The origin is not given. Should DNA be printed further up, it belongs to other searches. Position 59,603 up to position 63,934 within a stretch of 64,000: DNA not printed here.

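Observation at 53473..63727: Mosaic replisome: PolC-type (DnaQ-PolIII-alpha) polymerase embedded in a T4-like recombination/replication gene set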

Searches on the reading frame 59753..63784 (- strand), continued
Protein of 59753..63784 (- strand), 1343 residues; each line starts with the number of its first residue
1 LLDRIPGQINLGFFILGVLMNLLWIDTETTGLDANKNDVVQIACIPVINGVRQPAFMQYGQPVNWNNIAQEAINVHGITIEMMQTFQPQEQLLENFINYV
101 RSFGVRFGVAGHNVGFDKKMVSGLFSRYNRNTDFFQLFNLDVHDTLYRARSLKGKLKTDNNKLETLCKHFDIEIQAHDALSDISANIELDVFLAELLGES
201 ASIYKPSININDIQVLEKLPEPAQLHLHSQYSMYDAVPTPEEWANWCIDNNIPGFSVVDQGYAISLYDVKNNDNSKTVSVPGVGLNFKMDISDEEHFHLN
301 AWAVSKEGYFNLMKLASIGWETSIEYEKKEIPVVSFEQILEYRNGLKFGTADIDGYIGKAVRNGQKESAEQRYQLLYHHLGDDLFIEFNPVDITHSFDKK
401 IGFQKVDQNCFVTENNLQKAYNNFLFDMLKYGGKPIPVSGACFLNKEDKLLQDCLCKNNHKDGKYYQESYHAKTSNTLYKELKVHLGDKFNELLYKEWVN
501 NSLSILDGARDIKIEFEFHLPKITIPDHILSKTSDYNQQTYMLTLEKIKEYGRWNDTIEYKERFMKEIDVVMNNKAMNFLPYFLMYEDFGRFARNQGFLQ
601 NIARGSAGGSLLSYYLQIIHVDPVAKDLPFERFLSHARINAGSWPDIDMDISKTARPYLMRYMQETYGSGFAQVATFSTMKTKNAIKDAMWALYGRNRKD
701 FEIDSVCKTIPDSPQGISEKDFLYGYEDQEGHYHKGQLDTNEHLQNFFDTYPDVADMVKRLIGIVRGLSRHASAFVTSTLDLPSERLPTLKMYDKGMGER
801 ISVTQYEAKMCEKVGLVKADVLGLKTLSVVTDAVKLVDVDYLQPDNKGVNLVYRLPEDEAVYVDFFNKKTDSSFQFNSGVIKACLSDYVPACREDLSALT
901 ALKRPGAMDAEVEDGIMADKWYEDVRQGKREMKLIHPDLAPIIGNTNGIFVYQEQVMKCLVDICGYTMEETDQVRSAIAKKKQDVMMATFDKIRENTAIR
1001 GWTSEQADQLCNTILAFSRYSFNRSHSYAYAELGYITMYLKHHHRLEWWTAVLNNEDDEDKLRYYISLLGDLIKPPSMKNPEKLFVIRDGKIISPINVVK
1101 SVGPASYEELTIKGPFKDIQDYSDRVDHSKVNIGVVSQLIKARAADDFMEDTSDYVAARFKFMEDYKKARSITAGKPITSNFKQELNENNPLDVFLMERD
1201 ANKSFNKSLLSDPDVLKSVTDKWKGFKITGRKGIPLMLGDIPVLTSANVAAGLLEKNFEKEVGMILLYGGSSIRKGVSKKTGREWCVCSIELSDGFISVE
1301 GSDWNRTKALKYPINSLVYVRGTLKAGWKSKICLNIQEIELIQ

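Call 13: find_homologous_proteins(query=window:59753-63727:-, max_evalue=1e-10)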
Query window:59753-63727:- (1324 aa): 264 proteins with E <= 1e-10 among 8000 candidates; the best 120 are listed.
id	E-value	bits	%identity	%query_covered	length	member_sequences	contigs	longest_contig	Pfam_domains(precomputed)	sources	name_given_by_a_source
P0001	0.0e+0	2471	78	100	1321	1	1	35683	PF00929.32,PF02811.27,PF14579.13,PF17657.7,PF07733.19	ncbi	-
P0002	0.0e+0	2115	67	100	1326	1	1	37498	PF00929.32,PF02811.27,PF14579.13,PF17657.7,PF07733.19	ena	-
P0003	0.0e+0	1770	58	100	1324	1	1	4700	PF00929.32,PF02811.27,PF14579.13,PF17657.7,PF07733.19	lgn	-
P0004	0.0e+0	1747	57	100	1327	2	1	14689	PF00929.32,PF02811.27,PF14579.13,PF17657.7,PF07733.19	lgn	-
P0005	0.0e+0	1744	57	100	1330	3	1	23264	PF00929.32,PF02811.27,PF14579.13,PF17657.7,PF07733.19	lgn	-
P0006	0.0e+0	1743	57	100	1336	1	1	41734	PF00929.32,PF02811.27,PF14579.13,PF17657.7,PF07733.19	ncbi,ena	-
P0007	0.0e+0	1738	57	100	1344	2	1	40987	PF00929.32,PF02811.27,PF14579.13,PF17657.7,PF07733.19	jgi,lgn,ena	-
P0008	0.0e+0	1737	57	100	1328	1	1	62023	PF00929.32,PF02811.27,PF14579.13,PF03104.26,PF17657.7,PF07733.19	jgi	jgi:DNA polymerase-3 subunit alpha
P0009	0.0e+0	1732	56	100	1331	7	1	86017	PF00929.32,PF02811.27,PF14579.13,PF17657.7,PF07733.19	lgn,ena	-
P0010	0.0e+0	1730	56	100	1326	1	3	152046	PF00929.32,PF02811.27,PF14579.13,PF01336.32,PF17657.7,PF07733.19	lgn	-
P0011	0.0e+0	1730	57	100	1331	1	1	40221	PF00929.32,PF02811.27,PF14579.13,PF17657.7,PF07733.19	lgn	-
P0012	0.0e+0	1729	57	100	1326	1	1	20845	PF00929.32,PF02811.27,PF14579.13,PF17657.7,PF07733.19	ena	-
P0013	0.0e+0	1723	57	100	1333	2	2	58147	PF00929.32,PF02811.27,PF14579.13,PF17657.7,PF07733.19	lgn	-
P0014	0.0e+0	1721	56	100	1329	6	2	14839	PF00929.32,PF02811.27,PF14579.13,PF17657.7,PF07733.19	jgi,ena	jgi:DNA polymerase-3 subunit alpha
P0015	0.0e+0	1720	80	67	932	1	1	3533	PF00929.32,PF02811.27,PF17657.7,PF07733.19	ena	-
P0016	0.0e+0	1716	57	100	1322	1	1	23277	PF00929.32,PF02811.27,PF14579.13,PF17657.7,PF07733.19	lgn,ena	-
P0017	0.0e+0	1716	56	100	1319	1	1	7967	PF00929.32,PF02811.27,PF14579.13,PF17657.7,PF07733.19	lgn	-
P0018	0.0e+0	1715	56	100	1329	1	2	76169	PF00929.32,PF02811.27,PF14579.13,PF17657.7,PF07733.19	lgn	-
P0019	0.0e+0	1714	57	100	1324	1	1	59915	PF00929.32,PF02811.27,PF14579.13,PF17657.7,PF07733.19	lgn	-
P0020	0.0e+0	1714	57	100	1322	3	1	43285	PF00929.32,PF02811.27,PF14579.13,PF17657.7,PF07733.19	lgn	-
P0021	0.0e+0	1710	57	100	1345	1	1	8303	PF00929.32,PF02811.27,PF14579.13,PF17657.7,PF07733.19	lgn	-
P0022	0.0e+0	1708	56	100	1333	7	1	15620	PF00929.32,PF02811.27,PF14579.13,PF17657.7,PF07733.19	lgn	-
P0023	0.0e+0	1705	57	100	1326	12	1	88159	PF00929.32,PF02811.27,PF14579.13,PF17657.7,PF07733.19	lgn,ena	-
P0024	0.0e+0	1704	56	100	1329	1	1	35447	PF00929.32,PF02811.27,PF14579.13,PF17657.7,PF07733.19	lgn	-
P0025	0.0e+0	1704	56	100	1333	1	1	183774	PF00929.32,PF02811.27,PF14579.13,PF17657.7,PF07733.19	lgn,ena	-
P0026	0.0e+0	1702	56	100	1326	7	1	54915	PF00929.32,PF02811.27,PF14579.13,PF17657.7,PF07733.19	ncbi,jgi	jgi:DNA polymerase-3 subunit alpha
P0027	0.0e+0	1702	78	67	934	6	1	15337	PF00929.32,PF02811.27,PF17657.7,PF07733.19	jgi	-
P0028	0.0e+0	1701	56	100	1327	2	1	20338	PF00929.32,PF02811.27,PF14579.13,PF17657.7,PF07733.19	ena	-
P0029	0.0e+0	1700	55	100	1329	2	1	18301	PF00929.32,PF02811.27,PF14579.13,PF17657.7,PF07733.19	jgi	jgi:DNA polymerase-3 subunit alpha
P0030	0.0e+0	1700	56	100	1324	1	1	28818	PF00929.32,PF02811.27,PF14579.13,PF17657.7,PF07733.19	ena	-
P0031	0.0e+0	1694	56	100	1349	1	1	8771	PF00929.32,PF02811.27,PF14579.13,PF17657.7,PF07733.19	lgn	-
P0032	0.0e+0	1694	55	100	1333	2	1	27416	PF00929.32,PF02811.27,PF14579.13,PF17657.7,PF07733.19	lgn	-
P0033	0.0e+0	1690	56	100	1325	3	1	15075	PF00929.32,PF02811.27,PF14579.13,PF17657.7,PF07733.19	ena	-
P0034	0.0e+0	1687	57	100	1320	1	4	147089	PF00929.32,PF02811.27,PF14579.13,PF17657.7,PF07733.19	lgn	-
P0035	0.0e+0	1684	55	100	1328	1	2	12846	PF00929.32,PF02811.27,PF14579.13,PF17657.7,PF07733.19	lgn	-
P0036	0.0e+0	1682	55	100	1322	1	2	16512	PF00929.32,PF02811.27,PF14579.13,PF17657.7,PF07733.19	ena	-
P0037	0.0e+0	1679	55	100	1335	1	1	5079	PF00929.32,PF02811.27,PF14579.13,PF01336.32,PF17657.7,PF07733.19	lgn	-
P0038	0.0e+0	1674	56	100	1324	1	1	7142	PF00929.32,PF02811.27,PF14579.13,PF01336.32,PF17657.7,PF07733.19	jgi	jgi:DNA polymerase-3 subunit alpha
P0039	0.0e+0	1666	55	100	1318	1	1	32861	PF00929.32,PF02811.27,PF14579.13,PF17657.7,PF07733.19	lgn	-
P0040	0.0e+0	1662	55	100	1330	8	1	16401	PF00929.32,PF02811.27,PF14579.13,PF17657.7,PF07733.19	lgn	-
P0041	0.0e+0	1654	54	100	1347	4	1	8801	PF00929.32,PF02811.27,PF14579.13,PF17657.7,PF07733.19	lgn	-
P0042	0.0e+0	1643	55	100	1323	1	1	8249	PF00929.32,PF02811.27,PF14579.13,PF17657.7,PF07733.19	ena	-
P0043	0.0e+0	1637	54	100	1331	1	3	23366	PF00929.32,PF02811.27,PF14579.13,PF17657.7,PF07733.19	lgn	-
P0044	0.0e+0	1635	54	100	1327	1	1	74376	PF00929.32,PF02811.27,PF14579.13,PF17657.7,PF07733.19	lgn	-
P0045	0.0e+0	1633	55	100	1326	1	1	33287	PF00929.32,PF02811.27,PF14579.13,PF01336.32,PF17657.7,PF07733.19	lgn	-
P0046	0.0e+0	1630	54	100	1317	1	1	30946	PF00929.32,PF02811.27,PF14579.13,PF17657.7,PF07733.19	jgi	-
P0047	0.0e+0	1618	54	100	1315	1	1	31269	PF00929.32,PF02811.27,PF14579.13,PF17657.7,PF07733.19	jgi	jgi:DNA polymerase III subunit alpha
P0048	0.0e+0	1615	55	100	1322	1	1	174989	PF00929.32,PF02811.27,PF14579.13,PF17657.7,PF07733.19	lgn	-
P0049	0.0e+0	1603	54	100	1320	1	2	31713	PF00929.32,PF02811.27,PF14579.13,PF17657.7,PF07733.19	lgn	-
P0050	0.0e+0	1592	54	100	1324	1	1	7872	PF00929.32,PF02811.27,PF14579.13,PF17657.7,PF07733.19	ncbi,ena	-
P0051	0.0e+0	1562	53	100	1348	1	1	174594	PF00929.32,PF02811.27,PF14579.13,PF17657.7,PF07733.19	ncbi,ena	-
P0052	0.0e+0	1561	53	100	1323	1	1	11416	PF00929.32,PF02811.27,PF14579.13,PF17657.7,PF07733.19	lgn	-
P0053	0.0e+0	1561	52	100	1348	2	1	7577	PF00929.32,PF02811.27,PF14579.13,PF17657.7,PF07733.19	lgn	-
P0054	0.0e+0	1556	52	100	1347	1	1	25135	PF00929.32,PF02811.27,PF14579.13,PF17657.7,PF07733.19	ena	-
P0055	0.0e+0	1556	55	95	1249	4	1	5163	PF02811.27,PF14579.13,PF17657.7,PF07733.19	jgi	jgi:DNA polymerase-3 subunit alpha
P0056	0.0e+0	1551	52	100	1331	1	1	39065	PF00929.32,PF02811.27,PF14579.13,PF17657.7,PF07733.19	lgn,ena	-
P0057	0.0e+0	1548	52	100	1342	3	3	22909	PF00929.32,PF02811.27,PF14579.13,PF17657.7,PF07733.19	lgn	-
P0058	0.0e+0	1543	53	100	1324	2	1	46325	PF00929.32,PF02811.27,PF14579.13,PF01336.32,PF17657.7,PF07733.19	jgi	-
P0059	0.0e+0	1538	52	100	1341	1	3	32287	PF00929.32,PF02811.27,PF14579.13,PF17657.7,PF07733.19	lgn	-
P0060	0.0e+0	1533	52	100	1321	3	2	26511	PF00929.32,PF02811.27,PF14579.13,PF17657.7,PF07733.19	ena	-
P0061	0.0e+0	1532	51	100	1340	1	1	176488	PF00929.32,PF02811.27,PF14579.13,PF17657.7,PF07733.19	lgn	-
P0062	0.0e+0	1530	52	100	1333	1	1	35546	PF00929.32,PF02811.27,PF14579.13,PF01336.32,PF17657.7,PF07733.19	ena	-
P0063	0.0e+0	1523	51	100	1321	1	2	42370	PF00929.32,PF02811.27,PF14579.13,PF17657.7,PF07733.19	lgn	-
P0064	0.0e+0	1521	51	100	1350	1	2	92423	PF00929.32,PF02811.27,PF14579.13,PF17657.7,PF07733.19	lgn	-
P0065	0.0e+0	1520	51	100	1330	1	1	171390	PF00929.32,PF02811.27,PF14579.13,PF17657.7,PF07733.19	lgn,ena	-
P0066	0.0e+0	1519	51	100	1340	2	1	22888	PF00929.32,PF02811.27,PF14579.13,PF17657.7,PF07733.19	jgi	jgi:DNA polymerase III subunit alpha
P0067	0.0e+0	1516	51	100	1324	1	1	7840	PF00929.32,PF02811.27,PF14579.13,PF01336.32,PF17657.7,PF07733.19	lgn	-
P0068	0.0e+0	1515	51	100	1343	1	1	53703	PF00929.32,PF02811.27,PF14579.13,PF01336.32,PF17657.7,PF07733.19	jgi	-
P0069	0.0e+0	1512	52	100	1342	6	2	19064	PF00929.32,PF02811.27,PF14579.13,PF01336.32,PF17657.7,PF07733.19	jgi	-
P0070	0.0e+0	1510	50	100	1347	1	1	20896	PF00929.32,PF02811.27,PF14579.13,PF17657.7,PF07733.19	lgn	-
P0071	0.0e+0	1510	50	100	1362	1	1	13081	PF00929.32,PF02811.27,PF14579.13,PF17657.7,PF07733.19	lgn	-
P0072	0.0e+0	1508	51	100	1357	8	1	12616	PF00929.32,PF02811.27,PF14579.13,PF01336.32,PF17657.7,PF07733.19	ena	-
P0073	0.0e+0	1508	51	100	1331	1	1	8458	PF00929.32,PF02811.27,PF14579.13,PF01336.32,PF17657.7,PF07733.19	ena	-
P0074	0.0e+0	1506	51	100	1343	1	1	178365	PF00929.32,PF02811.27,PF14579.13,PF17657.7,PF07733.19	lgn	-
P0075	0.0e+0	1506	52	72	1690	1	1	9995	PF00929.32,PF02811.27,PF14579.13,PF17657.7,PF07733.19,PF14890.12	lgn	-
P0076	0.0e+0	1506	52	100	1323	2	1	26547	PF00929.32,PF02811.27,PF14579.13,PF17657.7,PF07733.19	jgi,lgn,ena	-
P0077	0.0e+0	1504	51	100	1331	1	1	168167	PF00929.32,PF02811.27,PF14579.13,PF17657.7,PF07733.19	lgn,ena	-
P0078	0.0e+0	1504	50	100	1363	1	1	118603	PF00929.32,PF02811.27,PF14579.13,PF17657.7,PF07733.19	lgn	-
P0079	0.0e+0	1501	50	100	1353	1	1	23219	PF00929.32,PF02811.27,PF14579.13,PF17657.7,PF07733.19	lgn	-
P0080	0.0e+0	1501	51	100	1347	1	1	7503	PF00929.32,PF02811.27,PF14579.13,PF17657.7,PF07733.19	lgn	-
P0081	0.0e+0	1498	50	100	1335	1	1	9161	PF00929.32,PF02811.27,PF14579.13,PF17657.7,PF07733.19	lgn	-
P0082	0.0e+0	1497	52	100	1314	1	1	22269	PF00929.32,PF02811.27,PF14579.13,PF17657.7,PF07733.19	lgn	-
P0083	0.0e+0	1495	51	100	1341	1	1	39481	PF00929.32,PF02811.27,PF14579.13,PF17657.7,PF07733.19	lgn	-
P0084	0.0e+0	1492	51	100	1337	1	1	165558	PF00929.32,PF02811.27,PF14579.13,PF01336.32,PF17657.7,PF07733.19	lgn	-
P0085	0.0e+0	1487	50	100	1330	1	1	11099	PF00929.32,PF02811.27,PF14579.13,PF17657.7,PF07733.19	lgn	-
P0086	0.0e+0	1486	51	100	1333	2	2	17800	PF00929.32,PF02811.27,PF14579.13,PF17657.7,PF07733.19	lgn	-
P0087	0.0e+0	1484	50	100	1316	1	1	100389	PF00929.32,PF02811.27,PF14579.13,PF17657.7,PF07733.19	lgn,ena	-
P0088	0.0e+0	1475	51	100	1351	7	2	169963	PF00929.32,PF02811.27,PF14579.13,PF01336.32,PF17657.7,PF07733.19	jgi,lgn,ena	jgi:DNA polymerase-3 subunit alpha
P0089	0.0e+0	1463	50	100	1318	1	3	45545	PF00929.32,PF02811.27,PF14579.13,PF17657.7,PF07733.19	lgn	-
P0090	0.0e+0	1462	51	100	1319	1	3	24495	PF00929.32,PF02811.27,PF14579.13,PF17657.7,PF07733.19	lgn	-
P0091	0.0e+0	1462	50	97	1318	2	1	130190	PF00929.32,PF02811.27,PF14579.13,PF17657.7,PF07733.19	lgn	-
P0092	0.0e+0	1458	59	80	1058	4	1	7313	PF14579.13,PF17657.7,PF07733.19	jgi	jgi:DNA polymerase-3 subunit alpha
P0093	0.0e+0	1455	50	100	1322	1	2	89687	PF00929.32,PF02811.27,PF14579.13,PF17657.7,PF07733.19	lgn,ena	-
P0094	0.0e+0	1451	50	100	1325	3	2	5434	PF00929.32,PF02811.27,PF14579.13,PF17657.7,PF07733.19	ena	-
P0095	0.0e+0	1449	50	100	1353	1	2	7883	PF00929.32,PF02811.27,PF14579.13,PF17657.7,PF07733.19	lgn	-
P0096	0.0e+0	1447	50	100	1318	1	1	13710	PF00929.32,PF02811.27,PF14579.13,PF17657.7,PF07733.19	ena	-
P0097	0.0e+0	1447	51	100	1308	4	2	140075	PF00929.32,PF02811.27,PF14579.13,PF17657.7,PF07733.19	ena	-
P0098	0.0e+0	1446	50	100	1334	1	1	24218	PF00929.32,PF02811.27,PF14579.13,PF17657.7,PF07733.19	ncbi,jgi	jgi:DNA polymerase-3 subunit alpha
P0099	0.0e+0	1446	50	100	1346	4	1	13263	PF00929.32,PF02811.27,PF14579.13,PF17657.7,PF07733.19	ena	-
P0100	0.0e+0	1446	50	100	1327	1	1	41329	PF00929.32,PF02811.27,PF14579.13,PF17657.7,PF07733.19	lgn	-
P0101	0.0e+0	1444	50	100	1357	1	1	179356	PF00929.32,PF02811.27,PF14579.13,PF17657.7,PF07733.19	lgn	-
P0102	0.0e+0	1443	50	100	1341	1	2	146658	PF00929.32,PF02811.27,PF14579.13,PF17657.7,PF07733.19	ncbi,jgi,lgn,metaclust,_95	metaclust:\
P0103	0.0e+0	1442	50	100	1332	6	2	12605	PF00929.32,PF02811.27,PF14579.13,PF17657.7,PF07733.19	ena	-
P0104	0.0e+0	1441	50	100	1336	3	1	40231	PF00929.32,PF02811.27,PF14579.13,PF17657.7,PF07733.19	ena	-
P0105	0.0e+0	1438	50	100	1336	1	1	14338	PF00929.32,PF02811.27,PF14579.13,PF01336.32,PF17657.7,PF07733.19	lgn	-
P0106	0.0e+0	1438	51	100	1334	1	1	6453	PF00929.32,PF02811.27,PF14579.13,PF17657.7,PF07733.19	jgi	jgi:DNA polymerase-3 subunit alpha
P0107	0.0e+0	1438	50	100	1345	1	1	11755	PF00929.32,PF02811.27,PF14579.13,PF17657.7,PF07733.19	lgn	-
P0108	0.0e+0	1435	50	100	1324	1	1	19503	PF00929.32,PF02811.27,PF14579.13,PF17657.7,PF07733.19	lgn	-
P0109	0.0e+0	1434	50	100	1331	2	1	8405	PF00929.32,PF02811.27,PF14579.13,PF17657.7,PF07733.19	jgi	jgi:DNA polymerase-3 subunit alpha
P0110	0.0e+0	1433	48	100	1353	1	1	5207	PF00929.32,PF02811.27,PF14579.13,PF17657.7,PF07733.19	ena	-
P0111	0.0e+0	1429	50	99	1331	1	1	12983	PF00929.32,PF02811.27,PF14579.13,PF17657.7,PF07733.19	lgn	-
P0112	0.0e+0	1429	49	100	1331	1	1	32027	PF00929.32,PF02811.27,PF14579.13,PF17657.7,PF07733.19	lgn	-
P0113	0.0e+0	1426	51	100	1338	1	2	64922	PF00929.32,PF02811.27,PF14579.13,PF17657.7,PF07733.19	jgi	jgi:DNA polymerase-3 subunit alpha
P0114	0.0e+0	1422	50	100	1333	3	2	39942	PF00929.32,PF02811.27,PF14579.13,PF17657.7,PF07733.19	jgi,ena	-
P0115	0.0e+0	1422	50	100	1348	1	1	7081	PF00929.32,PF02811.27,PF14579.13,PF17657.7,PF07733.19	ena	-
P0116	0.0e+0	1420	49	100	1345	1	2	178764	PF00929.32,PF02811.27,PF14579.13,PF17657.7,PF07733.19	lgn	-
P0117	0.0e+0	1420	51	70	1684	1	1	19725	PF07591.16,PF00929.32,PF02811.27,PF14579.13,PF17657.7,PF07733.19,PF14890.12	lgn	-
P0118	0.0e+0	1415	49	100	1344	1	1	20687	PF00929.32,PF02811.27,PF14579.13,PF17657.7,PF07733.19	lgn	-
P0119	0.0e+0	1411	49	100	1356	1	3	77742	PF00929.32,PF02811.27,PF14579.13,PF17657.7,PF07733.19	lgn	-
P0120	0.0e+0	1410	49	100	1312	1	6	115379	PF00929.32,PF02811.27,PF14579.13,PF17657.7,PF07733.19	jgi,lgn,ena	jgi:DNA polymerase-3 subunit alpha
